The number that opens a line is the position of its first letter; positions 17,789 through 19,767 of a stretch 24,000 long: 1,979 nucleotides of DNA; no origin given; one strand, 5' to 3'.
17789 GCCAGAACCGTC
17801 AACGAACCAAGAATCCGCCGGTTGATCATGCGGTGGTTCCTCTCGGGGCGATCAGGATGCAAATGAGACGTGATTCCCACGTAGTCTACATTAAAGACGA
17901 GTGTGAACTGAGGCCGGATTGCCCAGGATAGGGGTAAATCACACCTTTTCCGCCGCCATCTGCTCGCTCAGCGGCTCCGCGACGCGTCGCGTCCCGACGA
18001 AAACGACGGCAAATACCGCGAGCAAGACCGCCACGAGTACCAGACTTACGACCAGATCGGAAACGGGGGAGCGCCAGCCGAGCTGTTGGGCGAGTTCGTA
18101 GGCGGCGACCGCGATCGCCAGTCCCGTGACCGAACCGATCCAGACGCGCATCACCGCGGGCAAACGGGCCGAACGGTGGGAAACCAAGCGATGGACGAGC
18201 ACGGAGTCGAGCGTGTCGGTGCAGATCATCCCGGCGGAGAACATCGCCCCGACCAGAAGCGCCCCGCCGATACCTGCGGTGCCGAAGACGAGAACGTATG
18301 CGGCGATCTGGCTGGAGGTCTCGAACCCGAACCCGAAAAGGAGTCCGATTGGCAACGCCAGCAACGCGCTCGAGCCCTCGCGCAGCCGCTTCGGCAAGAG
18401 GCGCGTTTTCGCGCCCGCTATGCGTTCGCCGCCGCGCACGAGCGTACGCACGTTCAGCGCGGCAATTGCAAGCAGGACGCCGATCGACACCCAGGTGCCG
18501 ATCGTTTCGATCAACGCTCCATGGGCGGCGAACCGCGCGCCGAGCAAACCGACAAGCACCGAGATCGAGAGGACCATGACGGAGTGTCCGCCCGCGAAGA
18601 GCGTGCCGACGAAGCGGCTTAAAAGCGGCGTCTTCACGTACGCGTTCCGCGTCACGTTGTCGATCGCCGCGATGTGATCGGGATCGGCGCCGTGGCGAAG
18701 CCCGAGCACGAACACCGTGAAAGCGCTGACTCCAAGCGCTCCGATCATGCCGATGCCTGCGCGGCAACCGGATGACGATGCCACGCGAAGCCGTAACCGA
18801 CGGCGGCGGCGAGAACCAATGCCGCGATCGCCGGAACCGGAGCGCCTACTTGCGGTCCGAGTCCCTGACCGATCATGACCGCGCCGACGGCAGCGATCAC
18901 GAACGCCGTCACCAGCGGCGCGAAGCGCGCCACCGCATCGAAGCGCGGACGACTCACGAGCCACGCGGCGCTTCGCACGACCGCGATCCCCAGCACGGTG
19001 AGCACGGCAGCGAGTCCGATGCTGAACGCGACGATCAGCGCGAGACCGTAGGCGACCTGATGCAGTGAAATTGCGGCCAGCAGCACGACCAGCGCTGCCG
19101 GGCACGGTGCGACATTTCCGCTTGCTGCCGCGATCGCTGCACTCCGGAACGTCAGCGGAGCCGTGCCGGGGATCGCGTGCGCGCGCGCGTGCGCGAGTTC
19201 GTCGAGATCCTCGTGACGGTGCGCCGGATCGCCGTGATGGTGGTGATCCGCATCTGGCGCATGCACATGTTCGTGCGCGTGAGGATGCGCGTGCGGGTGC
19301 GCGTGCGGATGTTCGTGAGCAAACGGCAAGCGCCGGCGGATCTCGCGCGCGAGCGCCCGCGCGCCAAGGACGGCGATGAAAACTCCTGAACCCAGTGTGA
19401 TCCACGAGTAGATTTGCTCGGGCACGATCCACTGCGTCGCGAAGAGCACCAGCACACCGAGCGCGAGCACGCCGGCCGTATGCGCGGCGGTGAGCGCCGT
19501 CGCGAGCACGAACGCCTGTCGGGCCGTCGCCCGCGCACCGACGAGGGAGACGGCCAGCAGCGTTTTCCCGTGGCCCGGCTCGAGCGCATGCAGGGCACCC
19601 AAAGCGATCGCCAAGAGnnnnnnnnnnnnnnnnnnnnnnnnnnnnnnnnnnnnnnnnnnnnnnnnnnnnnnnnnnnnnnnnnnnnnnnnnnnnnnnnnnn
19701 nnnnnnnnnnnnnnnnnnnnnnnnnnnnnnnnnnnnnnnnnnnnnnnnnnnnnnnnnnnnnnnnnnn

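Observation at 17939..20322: Two different Ni/Co-permease architectures, translationally coupled, directly downstream of hypF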

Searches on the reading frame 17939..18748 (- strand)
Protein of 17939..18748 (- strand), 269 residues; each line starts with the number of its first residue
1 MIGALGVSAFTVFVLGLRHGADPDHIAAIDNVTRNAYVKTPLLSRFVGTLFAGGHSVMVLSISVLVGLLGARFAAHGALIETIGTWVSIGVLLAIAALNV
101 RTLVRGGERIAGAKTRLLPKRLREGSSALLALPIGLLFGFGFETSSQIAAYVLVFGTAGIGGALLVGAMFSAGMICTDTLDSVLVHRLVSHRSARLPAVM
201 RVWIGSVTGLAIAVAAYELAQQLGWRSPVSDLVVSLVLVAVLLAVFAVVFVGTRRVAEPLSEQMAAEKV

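Call 3: search_protein_families(library=pfam, proteins=[window:17939-18748:-], max_evalue=0.01)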
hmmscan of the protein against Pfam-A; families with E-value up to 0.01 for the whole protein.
window:17939-18748:- (269 aa): 1 family
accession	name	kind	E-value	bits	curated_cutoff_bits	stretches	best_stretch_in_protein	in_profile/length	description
PF03824.22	NicO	-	6.2e-19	68.9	27.7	2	10-103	6-101/287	High-affinity nickel-transport protein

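Call 5: search_protein_families(library=ncbifam, proteins=[window:17939-18748:-], max_evalue=0.01)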
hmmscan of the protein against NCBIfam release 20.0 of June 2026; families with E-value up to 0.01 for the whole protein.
window:17939-18748:- (269 aa): 2 families
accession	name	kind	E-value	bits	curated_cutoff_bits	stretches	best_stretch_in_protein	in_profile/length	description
TIGR00802.1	nico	subfamily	3.1e-20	72.8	333.05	1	10-190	2-209/281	HoxN/HupN/NixA family nickel/cobalt transporter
NF052500.1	NicTportNicT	equivalog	6.2e-20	71.8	450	2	9-104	47-149/340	Nickel transporter NicT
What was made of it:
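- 17939..18748 (-): Gene B: 7-TM NiCoT-like protein lacking TM1 (269 aa). PF03824 at 68.9 bits; TIGR00802 at E 3e-20 (calls 3, 5).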

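Call 25: find_homologous_proteins(query=window:17939-18748:-, max_evalue=0.00001)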
Query window:17939-18748:- (269 aa): 1076 proteins with E <= 0.00001 among 8000 candidates; the best 120 are listed.
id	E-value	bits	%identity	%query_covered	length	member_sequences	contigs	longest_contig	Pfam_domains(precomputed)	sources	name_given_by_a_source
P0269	5.1e-159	546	100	100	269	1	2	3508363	PF03824.23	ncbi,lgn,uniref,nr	ncbi:hypothetical protein WPS_17800 [Vulcanimicrobium alpinum]|uniref:Nickel/cobalt efflux system n=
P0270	3.5e-138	477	86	100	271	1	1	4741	PF03824.23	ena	-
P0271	1.0e-119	417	79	94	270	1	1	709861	PF03824.23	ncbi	-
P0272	2.9e-119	415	80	93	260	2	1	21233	PF03824.23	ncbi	ncbi:MAG TPA: hypothetical protein VGN14_09365 [Candidatus Elarobacter sp.]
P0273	3.7e-119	415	80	93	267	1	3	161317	PF03824.23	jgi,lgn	jgi:high-affinity nickel-transport protein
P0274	4.3e-119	415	79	93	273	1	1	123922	PF03824.23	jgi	jgi:high-affinity nickel-transport protein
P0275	1.1e-118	414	77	99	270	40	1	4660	PF03824.23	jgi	jgi:nickel/cobalt transporter (NiCoT) family protein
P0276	1.2e-118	414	79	93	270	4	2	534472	PF03824.23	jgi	jgi:high-affinity nickel-transport protein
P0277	1.8e-118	413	79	93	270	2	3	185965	PF03824.23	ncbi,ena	-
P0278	2.1e-118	413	77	98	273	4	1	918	PF03824.23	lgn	-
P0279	2.7e-118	412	80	86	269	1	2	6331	PF03824.23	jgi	jgi:high-affinity nickel-transport protein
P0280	2.7e-118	412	79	95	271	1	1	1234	PF03824.23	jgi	jgi:high-affinity nickel-transport protein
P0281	5.3e-118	411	77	97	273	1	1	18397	PF03824.23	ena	-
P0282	5.6e-118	411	76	97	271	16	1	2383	PF03824.23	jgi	-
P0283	1.2e-117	410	79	93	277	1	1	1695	PF03824.23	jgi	jgi:nickel/cobalt transporter (NiCoT) family protein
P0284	1.4e-117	410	75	96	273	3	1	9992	PF03824.23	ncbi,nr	ncbi:MAG: nickel/cobalt transporter (NiCoT) family protein [Candidatus Eremiobacteraeota bacterium]|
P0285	3.6e-117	409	78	93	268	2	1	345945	PF03824.23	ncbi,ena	-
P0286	3.9e-117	408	78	94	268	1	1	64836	PF03824.23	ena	-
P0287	4.4e-117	408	78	93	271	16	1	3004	PF03824.23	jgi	jgi:high-affinity nickel-transport protein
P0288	4.5e-117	408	78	93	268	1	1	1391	PF03824.23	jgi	jgi:high-affinity nickel-transport protein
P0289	6.4e-117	408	80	83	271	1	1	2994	PF03824.23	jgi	-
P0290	6.9e-117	408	75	98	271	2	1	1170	PF03824.23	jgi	jgi:high-affinity nickel-transport protein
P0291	8.5e-117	407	78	95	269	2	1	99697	PF03824.23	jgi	jgi:nickel/cobalt transporter (NiCoT) family protein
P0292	1.3e-116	407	80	86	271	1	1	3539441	PF03824.23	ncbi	-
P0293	1.3e-116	407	77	99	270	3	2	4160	PF03824.23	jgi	jgi:high-affinity nickel-transport protein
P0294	2.7e-116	406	76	95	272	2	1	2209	PF03824.23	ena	-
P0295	2.8e-116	406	78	93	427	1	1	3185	PF03824.23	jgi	-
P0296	2.8e-116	406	78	93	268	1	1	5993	PF03824.23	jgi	jgi:high-affinity nickel-transport protein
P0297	3.2e-116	405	79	93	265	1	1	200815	PF03824.23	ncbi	-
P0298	3.7e-116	405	80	93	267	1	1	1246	PF03824.23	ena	-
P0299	5.2e-116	405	79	93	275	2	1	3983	PF03824.23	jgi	-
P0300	5.3e-116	405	75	98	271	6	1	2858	PF03824.23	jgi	jgi:high-affinity nickel-transport protein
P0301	8.6e-116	404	76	99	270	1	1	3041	PF03824.23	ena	-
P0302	9.3e-116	404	76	99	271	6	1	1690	PF03824.23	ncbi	-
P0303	1.0e-115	404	79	83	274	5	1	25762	PF03824.23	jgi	jgi:nickel/cobalt transporter (NiCoT) family protein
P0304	1.1e-115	404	79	93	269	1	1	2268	PF03824.23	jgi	-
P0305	1.1e-115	404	77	94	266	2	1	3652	PF03824.23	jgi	jgi:high-affinity nickel-transport protein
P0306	1.2e-115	404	77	93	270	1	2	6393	PF03824.23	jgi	jgi:high-affinity nickel-transport protein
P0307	1.2e-115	404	79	92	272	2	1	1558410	PF03824.23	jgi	jgi:nickel/cobalt transporter (NiCoT) family protein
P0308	1.4e-115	403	78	94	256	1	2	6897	PF03824.23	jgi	jgi:high-affinity nickel-transport protein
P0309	3.9e-115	402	78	94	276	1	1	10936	PF03824.23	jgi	jgi:nickel/cobalt transporter (NiCoT) family protein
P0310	4.1e-115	402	76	94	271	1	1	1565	PF03824.23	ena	-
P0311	6.3e-115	401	75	96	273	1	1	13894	PF03824.23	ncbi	ncbi:MAG: HoxN/HupN/NixA family nickel/cobalt transporter [Candidatus Elarobacter sp.]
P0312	7.1e-115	401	76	93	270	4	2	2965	PF03824.23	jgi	jgi:high-affinity nickel-transport protein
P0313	7.4e-115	401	77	92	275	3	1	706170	PF03824.23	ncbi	-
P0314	8.6e-115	401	79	93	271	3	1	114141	PF03824.23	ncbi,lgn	-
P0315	9.7e-115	401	77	94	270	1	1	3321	PF03824.23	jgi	jgi:nickel/cobalt transporter (NiCoT) family protein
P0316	1.1e-114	400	75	97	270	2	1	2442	PF03824.23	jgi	-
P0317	1.1e-114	400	78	93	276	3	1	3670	PF03824.23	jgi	jgi:high-affinity nickel-transport protein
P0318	1.2e-114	400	80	92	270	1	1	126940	PF03824.23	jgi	jgi:high-affinity nickel-transport protein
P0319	1.5e-114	400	76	99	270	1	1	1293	PF03824.23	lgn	-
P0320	1.7e-114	400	75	95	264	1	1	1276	PF03824.23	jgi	jgi:nickel/cobalt transporter (NiCoT) family protein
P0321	2.2e-114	400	75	93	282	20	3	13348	PF03824.23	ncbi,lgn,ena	-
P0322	2.2e-114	399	75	95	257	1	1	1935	PF03824.23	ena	-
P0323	2.3e-114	399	77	92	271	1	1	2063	PF03824.23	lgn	-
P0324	2.6e-114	399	76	93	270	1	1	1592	PF03824.23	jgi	jgi:high-affinity nickel-transport protein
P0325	4.3e-114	399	79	92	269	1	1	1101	PF03824.23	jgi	jgi:high-affinity nickel-transport protein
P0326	5.0e-114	398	77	94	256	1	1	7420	PF03824.23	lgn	-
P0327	7.1e-114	398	77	93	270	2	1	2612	PF03824.23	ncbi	-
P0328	7.7e-114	398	75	93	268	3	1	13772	PF03824.23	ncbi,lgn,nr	ncbi:MAG: putative High-affinity nickel/cobalt transport protein [Candidatus Eremiobacteraeota bacte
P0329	8.8e-114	398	73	98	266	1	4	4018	PF03824.23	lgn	-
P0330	9.6e-114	397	76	94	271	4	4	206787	PF03824.23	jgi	jgi:high-affinity nickel-transport protein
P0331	1.3e-113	397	77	94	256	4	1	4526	PF03824.23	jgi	jgi:nickel/cobalt transporter (NiCoT) family protein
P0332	1.4e-113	397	77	93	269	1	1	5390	PF03824.23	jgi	jgi:high-affinity nickel-transport protein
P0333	1.5e-113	397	78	92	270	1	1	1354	PF03824.23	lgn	-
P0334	2.0e-113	396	71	98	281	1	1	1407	PF03824.23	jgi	jgi:high-affinity nickel-transport protein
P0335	2.5e-113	396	76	93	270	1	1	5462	PF03824.23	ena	-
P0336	2.6e-113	396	78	93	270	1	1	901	PF03824.23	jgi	jgi:high-affinity nickel-transport protein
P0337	3.7e-113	395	77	93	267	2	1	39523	PF03824.23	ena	-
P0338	4.6e-113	395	78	91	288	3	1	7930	PF03824.23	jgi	jgi:high-affinity nickel-transport protein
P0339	5.4e-113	395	76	94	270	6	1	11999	PF03824.23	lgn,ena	-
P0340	6.1e-113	395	77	93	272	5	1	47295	PF03824.23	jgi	-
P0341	7.6e-113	394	77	92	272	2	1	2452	PF03824.23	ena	-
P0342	7.9e-113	394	73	96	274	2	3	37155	PF03824.23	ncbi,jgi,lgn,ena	jgi:high-affinity nickel-transport protein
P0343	8.3e-113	394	73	98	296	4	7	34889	PF03824.23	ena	-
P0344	1.1e-112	394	75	95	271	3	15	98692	PF03824.23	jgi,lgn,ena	-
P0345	1.6e-112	393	74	97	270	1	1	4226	PF03824.23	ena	-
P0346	1.8e-112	393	72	99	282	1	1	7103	PF03824.23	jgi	jgi:high-affinity nickel-transport protein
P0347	2.0e-112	393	74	95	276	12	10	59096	PF03824.23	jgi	jgi:high-affinity nickel-transport protein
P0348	2.4e-112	393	74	94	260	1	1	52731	PF03824.23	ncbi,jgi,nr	ncbi:MAG TPA: hypothetical protein VHS78_03970 [Candidatus Elarobacter sp.]|jgi:high-affinity nickel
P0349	2.7e-112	393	77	94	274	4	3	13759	PF03824.23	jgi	jgi:high-affinity nickel-transport protein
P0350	2.8e-112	393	74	95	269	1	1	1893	PF03824.23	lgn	-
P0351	5.1e-112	392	73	95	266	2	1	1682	PF03824.23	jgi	jgi:nickel/cobalt transporter (NiCoT) family protein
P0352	7.4e-112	391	76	93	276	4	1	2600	PF03824.23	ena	-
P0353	7.5e-112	391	73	97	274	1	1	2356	PF03824.23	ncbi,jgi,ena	jgi:high-affinity nickel-transport protein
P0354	1.2e-111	391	75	93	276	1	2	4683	PF03824.23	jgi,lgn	-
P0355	1.9e-111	390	75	93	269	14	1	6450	PF03824.23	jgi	jgi:nickel/cobalt transporter (NiCoT) family protein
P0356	2.1e-111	390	78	93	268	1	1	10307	PF03824.23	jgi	jgi:nickel/cobalt transporter (NiCoT) family protein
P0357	2.2e-111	390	75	93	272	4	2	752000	PF03824.23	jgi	jgi:high-affinity nickel-transport protein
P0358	2.5e-111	389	73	97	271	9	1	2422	PF03824.23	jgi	jgi:high-affinity nickel-transport protein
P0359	3.6e-111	389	75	93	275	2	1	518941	PF03824.23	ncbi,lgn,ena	-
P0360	4.6e-111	389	74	94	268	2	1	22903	PF03824.23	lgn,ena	-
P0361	4.9e-111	389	77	92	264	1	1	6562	PF03824.23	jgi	jgi:high-affinity nickel-transport protein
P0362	9.1e-111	388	76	93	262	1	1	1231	PF03824.23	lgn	-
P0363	1.0e-110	387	73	99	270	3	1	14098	PF03824.23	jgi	jgi:high-affinity nickel-transport protein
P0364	1.1e-110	387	75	93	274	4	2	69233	PF03824.23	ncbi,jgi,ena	jgi:high-affinity nickel-transport protein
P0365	1.4e-110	387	75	93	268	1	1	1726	PF03824.23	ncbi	-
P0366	1.6e-110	387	75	92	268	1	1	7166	PF03824.23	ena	-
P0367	3.0e-110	386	77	93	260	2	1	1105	PF03824.23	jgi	jgi:high-affinity nickel-transport protein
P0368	3.0e-110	386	76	93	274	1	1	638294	PF03824.23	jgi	jgi:nickel/cobalt transporter (NiCoT) family protein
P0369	3.8e-110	386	76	93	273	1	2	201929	PF03824.23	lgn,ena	-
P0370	8.5e-110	384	74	94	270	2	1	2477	PF03824.23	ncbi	-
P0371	1.2e-109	384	73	93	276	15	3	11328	PF03824.23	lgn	-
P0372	1.6e-109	384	74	93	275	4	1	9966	PF03824.23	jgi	jgi:high-affinity nickel-transport protein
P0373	2.0e-109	383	73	94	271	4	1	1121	PF03824.23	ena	-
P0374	3.4e-109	382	72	96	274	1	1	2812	PF03824.23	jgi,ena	-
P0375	4.7e-109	382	73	96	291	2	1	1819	PF03824.23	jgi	jgi:nickel/cobalt transporter (NiCoT) family protein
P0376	9.5e-109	381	72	96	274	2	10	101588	PF03824.23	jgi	jgi:high-affinity nickel-transport protein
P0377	9.8e-109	381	74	93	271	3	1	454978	PF03824.23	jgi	jgi:high-affinity nickel-transport protein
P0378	1.1e-108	381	75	93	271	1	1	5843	PF03824.23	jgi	jgi:high-affinity nickel-transport protein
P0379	1.1e-108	381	76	86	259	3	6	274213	PF03824.23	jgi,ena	jgi:high-affinity nickel-transport protein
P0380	1.5e-108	380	71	96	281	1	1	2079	PF03824.23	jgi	jgi:high-affinity nickel-transport protein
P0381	1.6e-108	380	74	93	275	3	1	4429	PF03824.23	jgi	jgi:high-affinity nickel-transport protein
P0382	1.8e-108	380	73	93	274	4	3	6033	PF03824.23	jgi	jgi:high-affinity nickel-transport protein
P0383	2.2e-108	380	73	93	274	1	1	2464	PF03824.23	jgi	jgi:high-affinity nickel-transport protein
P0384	2.5e-108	380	74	93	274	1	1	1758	PF03824.23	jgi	jgi:nickel/cobalt transporter (NiCoT) family protein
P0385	3.7e-108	379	73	96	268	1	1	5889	PF03824.23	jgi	jgi:high-affinity nickel-transport protein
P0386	5.1e-108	379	73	94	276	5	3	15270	PF03824.23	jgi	jgi:high-affinity nickel-transport protein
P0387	6.0e-108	378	73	95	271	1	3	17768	PF03824.23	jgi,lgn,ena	-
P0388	7.5e-108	378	73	94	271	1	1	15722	PF03824.23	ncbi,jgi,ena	-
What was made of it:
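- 17939..18748 (-): 100% identical to V. alpinum WPS_17800 (call 25).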

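Call 61: search_solved_structures(query=window:17939-18748:-, max_evalue=1)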
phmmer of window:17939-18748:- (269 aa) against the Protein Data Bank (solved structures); distinct sequences matched with E-value up to 1: 0.

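Call 66: find_encoding_contigs(protein=P0271, flank=5000, max_places=1)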
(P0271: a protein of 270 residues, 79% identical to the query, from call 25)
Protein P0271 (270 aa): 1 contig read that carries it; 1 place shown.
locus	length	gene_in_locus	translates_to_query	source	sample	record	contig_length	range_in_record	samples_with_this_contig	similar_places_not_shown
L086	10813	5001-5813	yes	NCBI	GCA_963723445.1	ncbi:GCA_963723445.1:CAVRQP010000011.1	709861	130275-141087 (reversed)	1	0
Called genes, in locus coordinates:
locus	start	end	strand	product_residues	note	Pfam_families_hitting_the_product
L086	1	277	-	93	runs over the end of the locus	-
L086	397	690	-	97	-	PF00005:ABC_tran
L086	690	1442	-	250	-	PF00005:ABC_tran, PF13304:AAA_21 (faint), PF12399:BCA_ABC_TP_C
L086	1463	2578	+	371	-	PF00465:Fe-ADH, PF13685:Fe-ADH_2, PF25137:ADH_Fe_C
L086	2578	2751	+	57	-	-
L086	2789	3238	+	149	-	PF02580:Tyr_Deacylase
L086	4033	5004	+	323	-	PF03824:NicO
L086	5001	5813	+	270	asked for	PF03824:NicO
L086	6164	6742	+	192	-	PF14224:DUF4331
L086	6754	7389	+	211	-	PF14224:DUF4331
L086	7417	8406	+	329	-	PF14559:TPR_19 (weak)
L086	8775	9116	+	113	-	PF00543:P-II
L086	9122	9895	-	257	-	PF00378:ECH_1, PF16113:ECH_2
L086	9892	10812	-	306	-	PF02515:CoA_transf_3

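Call 67: find_encoding_contigs(protein=P0313, flank=5000, max_places=1)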
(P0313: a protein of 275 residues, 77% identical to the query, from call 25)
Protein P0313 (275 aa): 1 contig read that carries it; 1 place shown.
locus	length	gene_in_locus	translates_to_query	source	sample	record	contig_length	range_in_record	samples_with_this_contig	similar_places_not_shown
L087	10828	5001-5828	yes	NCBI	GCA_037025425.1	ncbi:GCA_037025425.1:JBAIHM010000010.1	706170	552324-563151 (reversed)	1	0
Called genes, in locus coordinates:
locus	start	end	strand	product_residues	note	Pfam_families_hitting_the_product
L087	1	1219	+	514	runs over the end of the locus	PF05534:HicB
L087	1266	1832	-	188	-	-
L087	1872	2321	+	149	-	PF02580:Tyr_Deacylase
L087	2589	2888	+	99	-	-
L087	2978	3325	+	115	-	-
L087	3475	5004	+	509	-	PF03824:NicO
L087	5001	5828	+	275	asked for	PF03824:NicO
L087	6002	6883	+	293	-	PF14224:DUF4331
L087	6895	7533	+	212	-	PF14224:DUF4331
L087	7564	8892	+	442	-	PF07719:TPR_2 (faint), PF14559:TPR_19 (faint)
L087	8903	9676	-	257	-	PF00378:ECH_1, PF16113:ECH_2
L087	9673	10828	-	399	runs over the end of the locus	PF02515:CoA_transf_3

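Call 68: find_encoding_contigs(protein=P0269, flank=10000, max_places=2)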
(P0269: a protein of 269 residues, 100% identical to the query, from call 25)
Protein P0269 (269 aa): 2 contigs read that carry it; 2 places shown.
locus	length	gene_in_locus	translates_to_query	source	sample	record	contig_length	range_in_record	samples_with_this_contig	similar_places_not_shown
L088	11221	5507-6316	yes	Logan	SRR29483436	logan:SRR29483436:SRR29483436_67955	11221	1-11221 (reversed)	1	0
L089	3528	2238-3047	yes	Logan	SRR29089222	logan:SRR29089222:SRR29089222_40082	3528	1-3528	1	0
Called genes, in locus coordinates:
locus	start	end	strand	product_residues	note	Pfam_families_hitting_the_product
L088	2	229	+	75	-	?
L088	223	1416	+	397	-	PF13580:SIS_2, PF01380:SIS (weak)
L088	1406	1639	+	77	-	PF00462:Glutaredoxin, PF13417:GST_N_3 (weak)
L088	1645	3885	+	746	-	PF00708:Acylphosphatase, PF07503:zf-HYPF, PF01300:Sua5_yciO_yrdC, PF17788:HypF_C, PF22521:HypF_C_2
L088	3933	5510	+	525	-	-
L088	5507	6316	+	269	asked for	PF03824:NicO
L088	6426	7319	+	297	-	PF14224:DUF4331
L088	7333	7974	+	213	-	PF14224:DUF4331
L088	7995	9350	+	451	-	PF14559:TPR_19 (faint)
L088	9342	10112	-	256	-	PF00378:ECH_1, PF16113:ECH_2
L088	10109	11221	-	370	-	?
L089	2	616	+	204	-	?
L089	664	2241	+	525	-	-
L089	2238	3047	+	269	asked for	PF03824:NicO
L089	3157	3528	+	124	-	?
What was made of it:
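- B-type proteins were never seen without A in the loci examined (calls 66-68).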

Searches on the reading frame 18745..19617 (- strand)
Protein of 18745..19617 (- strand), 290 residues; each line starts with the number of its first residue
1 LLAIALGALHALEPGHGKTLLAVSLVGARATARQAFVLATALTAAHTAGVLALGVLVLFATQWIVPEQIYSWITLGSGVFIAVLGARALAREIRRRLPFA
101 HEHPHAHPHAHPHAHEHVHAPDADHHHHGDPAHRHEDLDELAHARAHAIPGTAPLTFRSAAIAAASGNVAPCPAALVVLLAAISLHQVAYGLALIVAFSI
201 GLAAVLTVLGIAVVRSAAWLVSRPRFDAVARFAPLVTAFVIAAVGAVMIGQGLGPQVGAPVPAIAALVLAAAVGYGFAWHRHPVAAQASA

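Call 62: search_solved_structures(query=window:18745-19617:-, max_evalue=1)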
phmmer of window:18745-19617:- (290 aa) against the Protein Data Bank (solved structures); distinct sequences matched with E-value up to 1: 0.
